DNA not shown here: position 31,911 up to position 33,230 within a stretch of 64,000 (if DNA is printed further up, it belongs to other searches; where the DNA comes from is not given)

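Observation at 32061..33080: Full-size intein with homing-endonuclease domain inside GDP-mannose 4,6-dehydratase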

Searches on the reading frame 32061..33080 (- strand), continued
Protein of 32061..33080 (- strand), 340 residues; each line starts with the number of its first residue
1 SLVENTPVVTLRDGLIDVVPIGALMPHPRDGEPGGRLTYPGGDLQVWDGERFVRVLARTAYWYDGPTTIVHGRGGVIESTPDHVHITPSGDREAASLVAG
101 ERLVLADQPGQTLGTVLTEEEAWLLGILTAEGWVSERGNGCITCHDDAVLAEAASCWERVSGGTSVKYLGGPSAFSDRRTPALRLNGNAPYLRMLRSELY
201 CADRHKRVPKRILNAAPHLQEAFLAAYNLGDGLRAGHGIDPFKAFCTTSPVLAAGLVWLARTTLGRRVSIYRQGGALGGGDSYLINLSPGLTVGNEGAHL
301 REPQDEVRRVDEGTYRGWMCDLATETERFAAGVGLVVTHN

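Call 43: find_encoding_contigs(protein=P0318, flank=8000, max_places=2)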
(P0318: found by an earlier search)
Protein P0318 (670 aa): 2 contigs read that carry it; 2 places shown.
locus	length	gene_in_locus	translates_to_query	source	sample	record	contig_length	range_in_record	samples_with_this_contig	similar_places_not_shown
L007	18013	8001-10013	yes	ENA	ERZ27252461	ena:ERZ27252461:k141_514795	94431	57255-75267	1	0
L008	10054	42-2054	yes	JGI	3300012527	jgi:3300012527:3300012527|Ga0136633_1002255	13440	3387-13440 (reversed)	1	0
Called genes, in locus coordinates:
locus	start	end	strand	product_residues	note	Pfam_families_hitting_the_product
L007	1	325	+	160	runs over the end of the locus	PF06897:DUF1269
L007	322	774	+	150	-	PF10604:Polyketide_cyc2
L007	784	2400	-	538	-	PF18986:DUF5719 (faint), PF07100:ASRT (faint)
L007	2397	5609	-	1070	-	PF00535:Glycos_transf_2, PF13641:Glyco_tranf_2_3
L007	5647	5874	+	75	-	-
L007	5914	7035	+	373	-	PF13439:Glyco_transf_4, PF20706:GT4-conflict, PF00534:Glycos_transf_1, PF13692:Glyco_trans_1_4, PF13524:Glyco_trans_1_2 (weak)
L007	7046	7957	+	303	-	PF01073:3Beta_HSD, PF01370:Epimerase, PF02719:Polysacc_synt_2 (faint), PF04321:RmlD_sub_bind, PF07993:NAD_binding_4 (faint), PF16363:GDP_Man_Dehyd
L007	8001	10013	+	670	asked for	PF01370:Epimerase, PF04321:RmlD_sub_bind, PF16363:GDP_Man_Dehyd, PF01370:Epimerase, PF16363:GDP_Man_Dehyd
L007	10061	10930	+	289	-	PF01933:CofD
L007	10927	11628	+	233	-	PF01996:F420_ligase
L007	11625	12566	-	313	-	PF01073:3Beta_HSD, PF01370:Epimerase, PF02719:Polysacc_synt_2, PF04321:RmlD_sub_bind, PF07993:NAD_binding_4 (faint), PF16363:GDP_Man_Dehyd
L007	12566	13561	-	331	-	PF00483:NTP_transferase, PF12804:NTP_transf_3, PF00132:Hexapep (faint), PF24894:Hexapep_GlmU (weak), PF25084:LbH_EIF2B, PF25087:GMPPB_C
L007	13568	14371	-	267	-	-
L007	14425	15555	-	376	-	PF13439:Glyco_transf_4, PF20706:GT4-conflict, PF00534:Glycos_transf_1, PF13692:Glyco_trans_1_4, PF13524:Glyco_trans_1_2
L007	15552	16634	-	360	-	PF13439:Glyco_transf_4, PF00534:Glycos_transf_1, PF13692:Glyco_trans_1_4, PF13524:Glyco_trans_1_2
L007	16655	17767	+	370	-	PF01073:3Beta_HSD (weak), PF01370:Epimerase, PF02719:Polysacc_synt_2 (weak), PF04321:RmlD_sub_bind, PF16363:GDP_Man_Dehyd, PF07993:NAD_binding_4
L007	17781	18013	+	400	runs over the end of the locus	PF13439:Glyco_transf_4 (faint), PF00534:Glycos_transf_1 (weak), PF13692:Glyco_trans_1_4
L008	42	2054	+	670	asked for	PF01370:Epimerase, PF04321:RmlD_sub_bind, PF16363:GDP_Man_Dehyd, PF01370:Epimerase, PF16363:GDP_Man_Dehyd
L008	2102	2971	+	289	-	PF01933:CofD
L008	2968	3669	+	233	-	PF01996:F420_ligase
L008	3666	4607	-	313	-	PF01073:3Beta_HSD, PF01370:Epimerase, PF02719:Polysacc_synt_2, PF04321:RmlD_sub_bind, PF07993:NAD_binding_4 (faint), PF16363:GDP_Man_Dehyd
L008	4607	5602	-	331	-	PF00483:NTP_transferase, PF12804:NTP_transf_3, PF00132:Hexapep (faint), PF24894:Hexapep_GlmU (weak), PF25084:LbH_EIF2B, PF25087:GMPPB_C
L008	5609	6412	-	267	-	-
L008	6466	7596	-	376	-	PF13439:Glyco_transf_4, PF20706:GT4-conflict, PF00534:Glycos_transf_1, PF13692:Glyco_trans_1_4, PF13524:Glyco_trans_1_2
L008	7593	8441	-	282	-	PF13439:Glyco_transf_4 (weak), PF00534:Glycos_transf_1, PF13692:Glyco_trans_1_4, PF13524:Glyco_trans_1_2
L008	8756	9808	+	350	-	PF01073:3Beta_HSD (weak), PF01370:Epimerase, PF02719:Polysacc_synt_2 (weak), PF04321:RmlD_sub_bind, PF16363:GDP_Man_Dehyd, PF07993:NAD_binding_4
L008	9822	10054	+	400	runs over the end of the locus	PF13439:Glyco_transf_4 (faint), PF00534:Glycos_transf_1 (weak), PF13692:Glyco_trans_1_4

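Call 46: search_solved_structures(query=A1, max_evalue=0.01, show_alignments=2)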
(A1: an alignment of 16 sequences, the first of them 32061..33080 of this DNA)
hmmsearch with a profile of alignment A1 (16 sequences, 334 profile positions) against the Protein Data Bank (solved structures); distinct sequences matched with E-value up to 0.01: 12.
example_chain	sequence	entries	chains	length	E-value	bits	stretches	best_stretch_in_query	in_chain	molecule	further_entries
2cw7_A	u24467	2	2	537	7e-08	35.2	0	111-253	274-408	Endonuclease PI-PkoII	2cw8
7qsu_A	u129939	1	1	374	1.1e-07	34.6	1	89-334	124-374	V-ATPase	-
7qss_A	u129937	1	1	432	7.3e-07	31.8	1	89-288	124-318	V-type ATP synthase alpha chain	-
3igd_A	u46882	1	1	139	0.00066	22.1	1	64-101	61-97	Endonuclease PI-MtuI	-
3ifj_A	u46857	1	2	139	0.00066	22.1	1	64-101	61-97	Endonuclease PI-MtuI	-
2in9_A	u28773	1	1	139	0.00067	22.1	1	64-101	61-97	Endonuclease PI-MtuI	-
5k08_A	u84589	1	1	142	0.0012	21.3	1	64-101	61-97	RecA mini intein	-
5i0a_A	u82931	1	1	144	0.0012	21.2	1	64-101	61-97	Intein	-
2in0_A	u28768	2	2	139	0.0013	21.1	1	64-101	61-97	Endonuclease PI-MtuI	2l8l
2in8_A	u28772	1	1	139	0.0015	21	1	64-101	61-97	Endonuclease PI-MtuI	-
7qst_A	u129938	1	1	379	0.0039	19.6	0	58-154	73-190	V-type ATP synthase subunit A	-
2imz_A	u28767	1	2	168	0.0071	18.8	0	64-98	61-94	Endonuclease PI-MtuI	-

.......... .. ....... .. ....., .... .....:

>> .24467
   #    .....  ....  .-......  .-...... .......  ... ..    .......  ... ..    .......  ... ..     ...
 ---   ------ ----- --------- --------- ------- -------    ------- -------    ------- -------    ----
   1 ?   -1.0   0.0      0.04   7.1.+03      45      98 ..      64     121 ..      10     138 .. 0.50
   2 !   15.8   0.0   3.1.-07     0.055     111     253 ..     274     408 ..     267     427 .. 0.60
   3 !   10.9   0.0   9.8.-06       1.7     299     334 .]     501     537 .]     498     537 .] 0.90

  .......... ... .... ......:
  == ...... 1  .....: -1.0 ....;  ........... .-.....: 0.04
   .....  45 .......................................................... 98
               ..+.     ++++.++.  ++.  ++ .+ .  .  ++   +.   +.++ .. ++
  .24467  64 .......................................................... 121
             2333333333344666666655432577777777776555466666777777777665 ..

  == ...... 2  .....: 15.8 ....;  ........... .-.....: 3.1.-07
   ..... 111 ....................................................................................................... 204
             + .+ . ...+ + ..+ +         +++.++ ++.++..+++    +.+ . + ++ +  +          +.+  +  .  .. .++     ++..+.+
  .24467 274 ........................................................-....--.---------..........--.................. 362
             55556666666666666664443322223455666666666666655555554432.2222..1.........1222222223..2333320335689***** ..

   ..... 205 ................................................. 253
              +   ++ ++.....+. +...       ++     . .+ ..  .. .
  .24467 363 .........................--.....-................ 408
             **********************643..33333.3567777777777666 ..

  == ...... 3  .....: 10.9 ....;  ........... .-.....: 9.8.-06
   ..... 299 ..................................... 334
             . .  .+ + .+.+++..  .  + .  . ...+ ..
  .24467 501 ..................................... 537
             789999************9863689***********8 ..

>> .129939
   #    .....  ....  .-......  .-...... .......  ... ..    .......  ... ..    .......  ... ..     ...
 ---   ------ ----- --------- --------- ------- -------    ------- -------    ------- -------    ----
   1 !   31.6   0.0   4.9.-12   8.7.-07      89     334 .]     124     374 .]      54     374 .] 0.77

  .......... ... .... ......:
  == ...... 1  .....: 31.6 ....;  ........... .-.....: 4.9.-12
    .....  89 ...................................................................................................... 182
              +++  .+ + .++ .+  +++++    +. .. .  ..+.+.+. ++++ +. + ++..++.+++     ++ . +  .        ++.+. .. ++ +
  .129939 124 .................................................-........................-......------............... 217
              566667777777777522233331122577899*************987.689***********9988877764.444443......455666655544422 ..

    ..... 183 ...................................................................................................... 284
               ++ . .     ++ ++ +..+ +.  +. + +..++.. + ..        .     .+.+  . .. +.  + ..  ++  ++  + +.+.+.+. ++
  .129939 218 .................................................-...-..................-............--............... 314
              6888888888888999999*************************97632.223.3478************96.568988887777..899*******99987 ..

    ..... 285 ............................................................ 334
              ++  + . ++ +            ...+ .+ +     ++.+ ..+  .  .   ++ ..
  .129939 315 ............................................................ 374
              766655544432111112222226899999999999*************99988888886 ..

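Call 54: find_related_loci(query=A1, collection=viral_contigs, flank=3000)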
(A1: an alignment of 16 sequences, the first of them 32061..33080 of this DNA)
Query A1 (340 aa) in viral_contigs; peptide patterns used: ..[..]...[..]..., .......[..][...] (x = any residue, [..] = any of these).
20 stretches matched a pattern; 4 encode a relative of the query (tblastn E <= 1e-3); 4 distinct loci.
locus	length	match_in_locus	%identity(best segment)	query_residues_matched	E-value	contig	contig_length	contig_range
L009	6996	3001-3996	40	6-340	1e-63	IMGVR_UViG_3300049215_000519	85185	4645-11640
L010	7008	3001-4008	40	3-340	3e-61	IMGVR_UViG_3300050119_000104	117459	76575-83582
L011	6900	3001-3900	31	42-340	4e-38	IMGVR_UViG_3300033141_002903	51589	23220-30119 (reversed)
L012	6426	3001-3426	30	92-238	7e-7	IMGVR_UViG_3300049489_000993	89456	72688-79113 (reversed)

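Call 59: list_cluster_members(proteins=[P0233, P0189, P0221, P0243, P0318, P0210])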
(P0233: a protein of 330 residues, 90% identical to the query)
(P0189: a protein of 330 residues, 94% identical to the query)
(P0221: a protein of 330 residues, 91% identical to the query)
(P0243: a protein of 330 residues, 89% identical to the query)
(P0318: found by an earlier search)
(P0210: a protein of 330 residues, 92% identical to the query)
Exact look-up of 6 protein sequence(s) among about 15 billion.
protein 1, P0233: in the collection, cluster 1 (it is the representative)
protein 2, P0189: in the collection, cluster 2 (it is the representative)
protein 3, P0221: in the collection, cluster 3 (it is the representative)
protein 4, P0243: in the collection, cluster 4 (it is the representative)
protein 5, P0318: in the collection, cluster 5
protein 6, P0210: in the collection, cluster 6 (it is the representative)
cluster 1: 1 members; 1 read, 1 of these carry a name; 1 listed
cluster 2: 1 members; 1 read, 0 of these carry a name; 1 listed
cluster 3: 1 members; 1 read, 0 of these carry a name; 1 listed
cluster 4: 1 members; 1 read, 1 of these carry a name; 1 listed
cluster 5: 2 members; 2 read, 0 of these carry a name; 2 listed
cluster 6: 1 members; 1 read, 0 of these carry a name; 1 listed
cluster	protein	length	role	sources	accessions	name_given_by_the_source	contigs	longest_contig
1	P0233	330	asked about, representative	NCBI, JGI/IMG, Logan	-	GDPmannose 4,6-dehydratase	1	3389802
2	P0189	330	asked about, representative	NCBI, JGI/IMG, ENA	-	-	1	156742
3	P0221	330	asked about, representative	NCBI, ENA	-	-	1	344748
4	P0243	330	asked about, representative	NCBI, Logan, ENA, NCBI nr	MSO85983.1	MAG: GDP-mannose 4,6-dehydratase [Acidimicrobiia bacterium] | GDP-mannose 4,6-dehydratase [Acidimicrobiia bacterium]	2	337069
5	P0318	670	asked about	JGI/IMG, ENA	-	-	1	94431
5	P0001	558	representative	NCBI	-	-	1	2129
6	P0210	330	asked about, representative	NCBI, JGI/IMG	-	-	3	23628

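Call 62: search_protein_families(library=ncbifam, alignment_id=A3, max_evalue=1e-20)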
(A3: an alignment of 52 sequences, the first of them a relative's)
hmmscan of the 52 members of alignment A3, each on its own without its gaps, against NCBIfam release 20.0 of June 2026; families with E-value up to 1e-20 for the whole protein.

A. member 1, P0035 (680 aa): 4 families
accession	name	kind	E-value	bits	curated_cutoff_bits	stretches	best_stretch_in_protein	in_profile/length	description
TIGR01472.1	gmd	equivalog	1.4e-128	428.9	415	2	3-180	2-188/342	GDP-mannose 4,6-dehydratase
TIGR04180.1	EDH_00030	hypoth_equivalog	1.7e-25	89.7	475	0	5-167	2-165/297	NAD-dependent 4,6-dehydratase LegB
TIGR01181.1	dTDP_gluc_dehyt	equivalog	1.5e-23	83.4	365.1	0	4-169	2-173/321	dTDP-glucose 4,6-dehydratase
TIGR02622.1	CDP_4_6_dhtase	equivalog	8.8e-21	74.4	278.45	0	3-165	6-172/352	CDP-glucose 4,6-dehydratase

B. families by the number of members that match (of 52 scanned): 7 families
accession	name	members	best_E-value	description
TIGR01472.1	gmd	52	9.7e-162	GDP-mannose 4,6-dehydratase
TIGR01181.1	dTDP_gluc_dehyt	40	1.5e-39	dTDP-glucose 4,6-dehydratase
TIGR04180.1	EDH_00030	36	2.5e-44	NAD-dependent 4,6-dehydratase LegB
TIGR02622.1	CDP_4_6_dhtase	23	8.1e-33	CDP-glucose 4,6-dehydratase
TIGR01179.1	galE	8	8.3e-35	UDP-glucose 4-epimerase GalE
NF007582.0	PRK10217.1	2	2.3e-23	dTDP-glucose 4,6-dehydratase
NF007490.0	PRK10084.1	1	2.9e-21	dTDP-glucose 4,6-dehydratase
